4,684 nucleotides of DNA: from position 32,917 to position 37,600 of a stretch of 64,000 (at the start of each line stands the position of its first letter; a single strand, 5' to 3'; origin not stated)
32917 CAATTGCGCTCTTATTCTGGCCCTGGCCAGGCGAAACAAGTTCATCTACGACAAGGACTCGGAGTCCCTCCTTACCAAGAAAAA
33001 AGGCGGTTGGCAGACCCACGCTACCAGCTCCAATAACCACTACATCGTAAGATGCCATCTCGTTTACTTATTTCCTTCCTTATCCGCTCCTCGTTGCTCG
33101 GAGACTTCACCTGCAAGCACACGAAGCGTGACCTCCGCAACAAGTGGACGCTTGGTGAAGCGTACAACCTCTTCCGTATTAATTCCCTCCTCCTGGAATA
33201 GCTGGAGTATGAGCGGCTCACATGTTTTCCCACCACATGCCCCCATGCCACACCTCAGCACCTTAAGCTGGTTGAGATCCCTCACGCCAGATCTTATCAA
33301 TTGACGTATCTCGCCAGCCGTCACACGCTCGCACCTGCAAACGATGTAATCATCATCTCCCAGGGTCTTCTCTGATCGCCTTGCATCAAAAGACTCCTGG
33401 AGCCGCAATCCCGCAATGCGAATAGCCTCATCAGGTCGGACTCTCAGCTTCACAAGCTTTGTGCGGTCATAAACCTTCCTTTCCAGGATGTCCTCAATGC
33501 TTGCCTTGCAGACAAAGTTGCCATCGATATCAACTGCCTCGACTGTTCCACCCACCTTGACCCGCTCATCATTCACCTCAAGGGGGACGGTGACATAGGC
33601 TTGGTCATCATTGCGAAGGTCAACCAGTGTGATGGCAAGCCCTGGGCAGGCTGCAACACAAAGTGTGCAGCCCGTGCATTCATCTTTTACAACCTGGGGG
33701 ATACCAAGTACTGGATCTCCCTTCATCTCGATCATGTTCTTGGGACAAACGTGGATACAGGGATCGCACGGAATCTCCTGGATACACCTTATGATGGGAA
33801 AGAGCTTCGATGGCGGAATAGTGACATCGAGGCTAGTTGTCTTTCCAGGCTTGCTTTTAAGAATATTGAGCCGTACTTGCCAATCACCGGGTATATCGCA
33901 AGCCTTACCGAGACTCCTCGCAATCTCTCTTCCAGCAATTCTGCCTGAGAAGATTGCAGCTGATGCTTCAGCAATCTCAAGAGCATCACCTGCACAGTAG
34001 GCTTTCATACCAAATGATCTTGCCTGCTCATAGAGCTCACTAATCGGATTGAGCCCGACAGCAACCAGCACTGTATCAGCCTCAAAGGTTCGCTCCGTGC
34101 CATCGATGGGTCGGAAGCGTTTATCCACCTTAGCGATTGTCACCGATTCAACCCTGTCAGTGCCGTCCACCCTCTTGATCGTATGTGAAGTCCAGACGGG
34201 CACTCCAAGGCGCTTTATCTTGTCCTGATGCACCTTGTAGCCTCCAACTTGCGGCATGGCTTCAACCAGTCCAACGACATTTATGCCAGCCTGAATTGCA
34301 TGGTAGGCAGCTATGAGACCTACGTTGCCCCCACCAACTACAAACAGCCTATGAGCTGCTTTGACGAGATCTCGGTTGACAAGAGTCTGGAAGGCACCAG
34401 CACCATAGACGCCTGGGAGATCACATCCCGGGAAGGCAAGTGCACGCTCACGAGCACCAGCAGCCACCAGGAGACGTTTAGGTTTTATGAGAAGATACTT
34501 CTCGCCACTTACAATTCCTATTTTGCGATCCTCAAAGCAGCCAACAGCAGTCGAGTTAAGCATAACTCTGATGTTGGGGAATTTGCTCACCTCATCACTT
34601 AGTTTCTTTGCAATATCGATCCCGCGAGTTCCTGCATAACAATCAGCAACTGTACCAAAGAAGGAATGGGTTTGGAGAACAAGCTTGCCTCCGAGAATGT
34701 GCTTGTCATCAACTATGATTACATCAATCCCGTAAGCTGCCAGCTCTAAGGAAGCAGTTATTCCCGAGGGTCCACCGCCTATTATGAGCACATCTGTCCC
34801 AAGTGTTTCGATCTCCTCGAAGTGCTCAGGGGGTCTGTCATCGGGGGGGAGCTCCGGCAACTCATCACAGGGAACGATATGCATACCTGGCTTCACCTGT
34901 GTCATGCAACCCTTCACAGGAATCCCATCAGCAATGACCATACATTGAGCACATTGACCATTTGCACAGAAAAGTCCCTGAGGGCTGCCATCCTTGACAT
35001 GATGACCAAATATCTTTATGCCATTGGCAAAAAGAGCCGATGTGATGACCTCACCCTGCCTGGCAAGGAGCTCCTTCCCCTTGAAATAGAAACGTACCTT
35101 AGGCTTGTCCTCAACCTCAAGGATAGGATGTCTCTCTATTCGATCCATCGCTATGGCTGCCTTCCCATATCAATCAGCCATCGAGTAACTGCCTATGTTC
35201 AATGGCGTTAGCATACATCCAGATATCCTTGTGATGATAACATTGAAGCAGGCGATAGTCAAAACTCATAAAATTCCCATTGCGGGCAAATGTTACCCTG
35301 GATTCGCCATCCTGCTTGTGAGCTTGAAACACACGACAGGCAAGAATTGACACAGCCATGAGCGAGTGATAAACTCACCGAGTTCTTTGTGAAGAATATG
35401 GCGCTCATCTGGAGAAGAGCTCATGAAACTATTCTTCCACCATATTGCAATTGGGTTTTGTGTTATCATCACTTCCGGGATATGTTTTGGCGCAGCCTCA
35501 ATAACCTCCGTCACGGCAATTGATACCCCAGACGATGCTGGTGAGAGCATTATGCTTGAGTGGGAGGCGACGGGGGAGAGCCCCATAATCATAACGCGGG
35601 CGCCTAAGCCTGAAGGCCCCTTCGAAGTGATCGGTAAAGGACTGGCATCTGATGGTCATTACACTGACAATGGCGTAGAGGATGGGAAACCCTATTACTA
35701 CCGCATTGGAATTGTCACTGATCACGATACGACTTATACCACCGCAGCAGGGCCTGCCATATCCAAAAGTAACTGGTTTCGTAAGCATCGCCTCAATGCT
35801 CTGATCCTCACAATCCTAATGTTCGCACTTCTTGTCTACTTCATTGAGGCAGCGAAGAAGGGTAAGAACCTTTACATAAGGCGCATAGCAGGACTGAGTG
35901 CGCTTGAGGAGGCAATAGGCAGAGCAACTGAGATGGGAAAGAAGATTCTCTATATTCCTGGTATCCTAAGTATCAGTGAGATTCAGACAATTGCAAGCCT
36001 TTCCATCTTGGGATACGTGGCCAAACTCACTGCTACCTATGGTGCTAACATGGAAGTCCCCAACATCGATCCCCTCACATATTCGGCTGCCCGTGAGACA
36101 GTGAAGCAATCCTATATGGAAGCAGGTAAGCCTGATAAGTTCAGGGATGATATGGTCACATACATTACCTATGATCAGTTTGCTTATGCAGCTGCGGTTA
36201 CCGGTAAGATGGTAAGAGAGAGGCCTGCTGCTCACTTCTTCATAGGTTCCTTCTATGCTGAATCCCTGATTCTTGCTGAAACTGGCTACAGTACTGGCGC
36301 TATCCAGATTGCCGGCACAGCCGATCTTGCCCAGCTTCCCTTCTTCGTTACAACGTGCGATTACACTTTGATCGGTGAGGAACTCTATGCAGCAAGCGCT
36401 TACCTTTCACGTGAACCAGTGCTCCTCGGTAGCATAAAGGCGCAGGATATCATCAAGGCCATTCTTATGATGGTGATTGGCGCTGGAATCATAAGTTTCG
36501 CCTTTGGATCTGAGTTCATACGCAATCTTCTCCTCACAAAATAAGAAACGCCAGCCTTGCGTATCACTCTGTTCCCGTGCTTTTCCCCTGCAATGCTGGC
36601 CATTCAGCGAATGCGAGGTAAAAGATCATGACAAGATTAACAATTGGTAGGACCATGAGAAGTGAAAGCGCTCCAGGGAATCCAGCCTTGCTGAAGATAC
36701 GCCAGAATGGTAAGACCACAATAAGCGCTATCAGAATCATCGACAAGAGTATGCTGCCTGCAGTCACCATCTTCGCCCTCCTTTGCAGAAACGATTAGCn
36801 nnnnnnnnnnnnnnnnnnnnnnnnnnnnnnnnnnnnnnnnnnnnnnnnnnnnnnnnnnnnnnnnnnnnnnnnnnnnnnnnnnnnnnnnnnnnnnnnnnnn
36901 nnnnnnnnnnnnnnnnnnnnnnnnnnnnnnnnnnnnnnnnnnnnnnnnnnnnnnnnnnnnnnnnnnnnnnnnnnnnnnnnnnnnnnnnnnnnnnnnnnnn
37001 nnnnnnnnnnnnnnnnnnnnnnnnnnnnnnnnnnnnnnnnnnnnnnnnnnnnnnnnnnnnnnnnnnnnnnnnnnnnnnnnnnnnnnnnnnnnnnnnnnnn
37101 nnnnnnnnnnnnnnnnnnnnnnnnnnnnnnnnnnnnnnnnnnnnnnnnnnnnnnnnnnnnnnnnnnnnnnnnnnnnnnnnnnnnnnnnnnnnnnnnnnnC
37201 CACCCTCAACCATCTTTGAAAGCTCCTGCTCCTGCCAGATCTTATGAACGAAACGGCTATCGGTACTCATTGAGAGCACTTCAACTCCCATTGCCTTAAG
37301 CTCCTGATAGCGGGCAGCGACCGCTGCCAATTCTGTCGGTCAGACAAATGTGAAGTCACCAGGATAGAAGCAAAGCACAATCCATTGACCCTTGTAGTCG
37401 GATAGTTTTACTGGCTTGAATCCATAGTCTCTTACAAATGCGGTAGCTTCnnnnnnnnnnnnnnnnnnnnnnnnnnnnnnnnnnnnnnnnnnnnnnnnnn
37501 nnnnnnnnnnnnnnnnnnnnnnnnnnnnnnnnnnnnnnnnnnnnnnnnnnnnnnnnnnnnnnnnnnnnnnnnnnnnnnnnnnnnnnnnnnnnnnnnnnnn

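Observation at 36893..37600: Selenocysteine peroxiredoxin: UGA at the peroxidatic cysteine codon with a SECIS-like hairpin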

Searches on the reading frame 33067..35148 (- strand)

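Call 20: search_protein_families(library=pfam, proteins=[window:33067-35148:-], max_evalue=0.0001)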
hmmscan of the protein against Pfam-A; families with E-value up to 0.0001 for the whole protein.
window:33067-35148:- (694 aa): 15 families
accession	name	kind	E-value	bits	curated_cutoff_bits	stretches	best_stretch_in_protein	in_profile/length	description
PF07992.20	Pyr_redox_2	-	1.5e-28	100.5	26.1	1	119-376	2-247/291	Pyridine nucleotide-disulphide oxidoreductase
PF13510.11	Fer2_4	-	2.1e-20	73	22.8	1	17-91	3-77/82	2Fe-2S iron-sulfur cluster binding domain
PF12831.13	FAD_oxidored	-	9.2e-13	48.7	27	1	119-162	1-44/416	FAD dependent oxidoreductase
PF00070.33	Pyr_redox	-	3.6e-10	40.7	22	1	267-339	1-80/82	Pyridine nucleotide-disulphide oxidoreductase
PF04324.20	Fer2_BFD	-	1.3e-08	35.5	26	1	602-653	1-50/50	BFD-like [2Fe-2S] binding domain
PF13450.12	NAD_binding_8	-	3.1e-08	34.2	21.9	0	122-155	1-34/68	NAD(P)-binding Rossmann-like domain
PF03486.20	HI0933_like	-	7.9e-08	32.5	50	1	119-158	2-41/244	HI0933-like protein Rossmann domain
PF01494.25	FAD_binding_3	-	9.8e-08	32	22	1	118-148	2-32/349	FAD binding domain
PF00890.30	FAD_binding_2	-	1.3e-07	31.6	20.4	0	119-157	1-39/414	FAD binding domain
PF13738.12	Pyr_redox_3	-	4.6e-06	26.5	30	0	121-149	1-30/305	Pyridine nucleotide-disulphide oxidoreductase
PF14697.11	Fer4_21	-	4.7e-06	27.1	35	1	459-504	9-55/59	4Fe-4S dicluster domain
PF01946.23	Thi4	-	5e-06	26.4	26.2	0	114-159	14-60/235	Thi4 family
PF01266.30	DAO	-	7.9e-06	26.1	27.9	0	119-153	1-35/353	FAD dependent oxidoreductase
PF12838.12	Fer4_7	-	3.1e-05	24.8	27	1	460-502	4-49/52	4Fe-4S dicluster domain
PF25160.1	LdpA_Fe-S-bd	-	6.8e-05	23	27.6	0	462-508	7-45/49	LdpA Fe-S cluster-binding domain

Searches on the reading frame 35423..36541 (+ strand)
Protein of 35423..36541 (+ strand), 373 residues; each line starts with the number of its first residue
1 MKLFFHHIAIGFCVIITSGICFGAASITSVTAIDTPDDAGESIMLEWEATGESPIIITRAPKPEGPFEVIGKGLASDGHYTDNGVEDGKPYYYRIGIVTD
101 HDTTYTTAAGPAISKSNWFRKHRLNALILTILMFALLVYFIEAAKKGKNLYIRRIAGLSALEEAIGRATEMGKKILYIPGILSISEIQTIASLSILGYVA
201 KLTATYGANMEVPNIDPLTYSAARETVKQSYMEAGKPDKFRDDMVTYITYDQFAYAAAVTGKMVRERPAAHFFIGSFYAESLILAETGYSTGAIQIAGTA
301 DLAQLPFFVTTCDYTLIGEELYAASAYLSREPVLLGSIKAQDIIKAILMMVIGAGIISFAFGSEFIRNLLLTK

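Call 20: search_protein_families(library=pfam, proteins=[window:35423-36541:+], max_evalue=0.0001)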
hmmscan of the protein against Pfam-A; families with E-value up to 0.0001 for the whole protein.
window:35423-36541:+ (373 aa): 1 family
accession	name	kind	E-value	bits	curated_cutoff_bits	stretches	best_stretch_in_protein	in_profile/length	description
PF20539.3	DUF6754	-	3e-114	380.9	27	1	115-367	2-254/257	Domain of unknown function (DUF6754)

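Call 34: list_cluster_members(proteins=[P0103, P0117, P0005, window:35423-36541:+])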
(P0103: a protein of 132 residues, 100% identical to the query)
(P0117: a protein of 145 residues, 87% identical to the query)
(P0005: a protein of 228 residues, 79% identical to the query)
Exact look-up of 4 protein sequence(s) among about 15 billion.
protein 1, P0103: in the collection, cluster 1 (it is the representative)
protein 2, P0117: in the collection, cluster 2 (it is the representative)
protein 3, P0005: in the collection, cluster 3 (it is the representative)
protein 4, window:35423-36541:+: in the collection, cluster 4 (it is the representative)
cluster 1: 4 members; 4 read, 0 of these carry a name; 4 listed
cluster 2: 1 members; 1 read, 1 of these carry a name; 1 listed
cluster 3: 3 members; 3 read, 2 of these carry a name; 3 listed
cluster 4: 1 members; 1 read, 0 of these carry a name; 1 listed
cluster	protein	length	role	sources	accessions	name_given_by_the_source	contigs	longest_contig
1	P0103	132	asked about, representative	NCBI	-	-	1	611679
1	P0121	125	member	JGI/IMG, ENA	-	-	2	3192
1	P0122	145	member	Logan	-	-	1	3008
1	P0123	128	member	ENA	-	-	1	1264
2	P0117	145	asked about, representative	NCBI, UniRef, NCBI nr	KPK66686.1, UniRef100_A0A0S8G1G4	alkyl hydroperoxide reductase [candidate division TA06 bacterium SM23_40] | Alkyl hydroperoxide reductase n=1 Tax=candidate division TA06 bacterium SM23_40 ... | MAG: alkyl hydroperoxide reductase [candidate division TA06 bacterium SM23_40]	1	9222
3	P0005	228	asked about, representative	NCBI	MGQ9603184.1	MAG: thioredoxin-dependent peroxiredoxin [bacterium]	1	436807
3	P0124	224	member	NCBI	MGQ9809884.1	MAG: thioredoxin-dependent peroxiredoxin, partial [bacterium]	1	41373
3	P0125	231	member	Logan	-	-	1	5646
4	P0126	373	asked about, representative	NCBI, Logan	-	-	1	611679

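Call 52: find_encoding_contigs(protein=P0126, flank=2000, max_places=2)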
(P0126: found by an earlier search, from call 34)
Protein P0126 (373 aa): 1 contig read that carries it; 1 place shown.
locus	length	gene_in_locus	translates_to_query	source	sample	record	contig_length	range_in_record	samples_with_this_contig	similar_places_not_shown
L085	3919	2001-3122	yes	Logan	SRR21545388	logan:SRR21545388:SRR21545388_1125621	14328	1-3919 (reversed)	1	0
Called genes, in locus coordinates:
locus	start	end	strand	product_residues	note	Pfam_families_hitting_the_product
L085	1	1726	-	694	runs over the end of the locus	PF13510:Fer2_4, PF01946:Thi4 (faint), PF01494:FAD_binding_3 (weak), PF07992:Pyr_redox_2, PF12831:FAD_oxidored, PF00070:Pyr_redox (weak), PF14697:Fer4_21 (weak), PF04324:Fer2_BFD, +5 more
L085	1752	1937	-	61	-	-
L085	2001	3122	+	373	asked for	PF20539:DUF6754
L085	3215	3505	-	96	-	-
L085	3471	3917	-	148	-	?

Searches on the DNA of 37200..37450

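Call 28: search_rna_families(source=window, start=37200, end=37450, threshold=evalue, max_evalue=10)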
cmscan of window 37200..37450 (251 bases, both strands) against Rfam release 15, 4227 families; matches with E-value up to 10: 2.
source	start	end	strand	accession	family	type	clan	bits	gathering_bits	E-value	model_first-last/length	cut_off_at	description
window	37326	37412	-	RF00065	snoR9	Gene; snRNA; snoRNA; CD-box;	CL00132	12.5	90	1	1-128/128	no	Small nucleolar RNA snoR9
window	37294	37329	+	RF02202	UCA1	Gene; lncRNA;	-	12.3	80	1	35-75/75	no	Urothelial cancer associated 1 conserved region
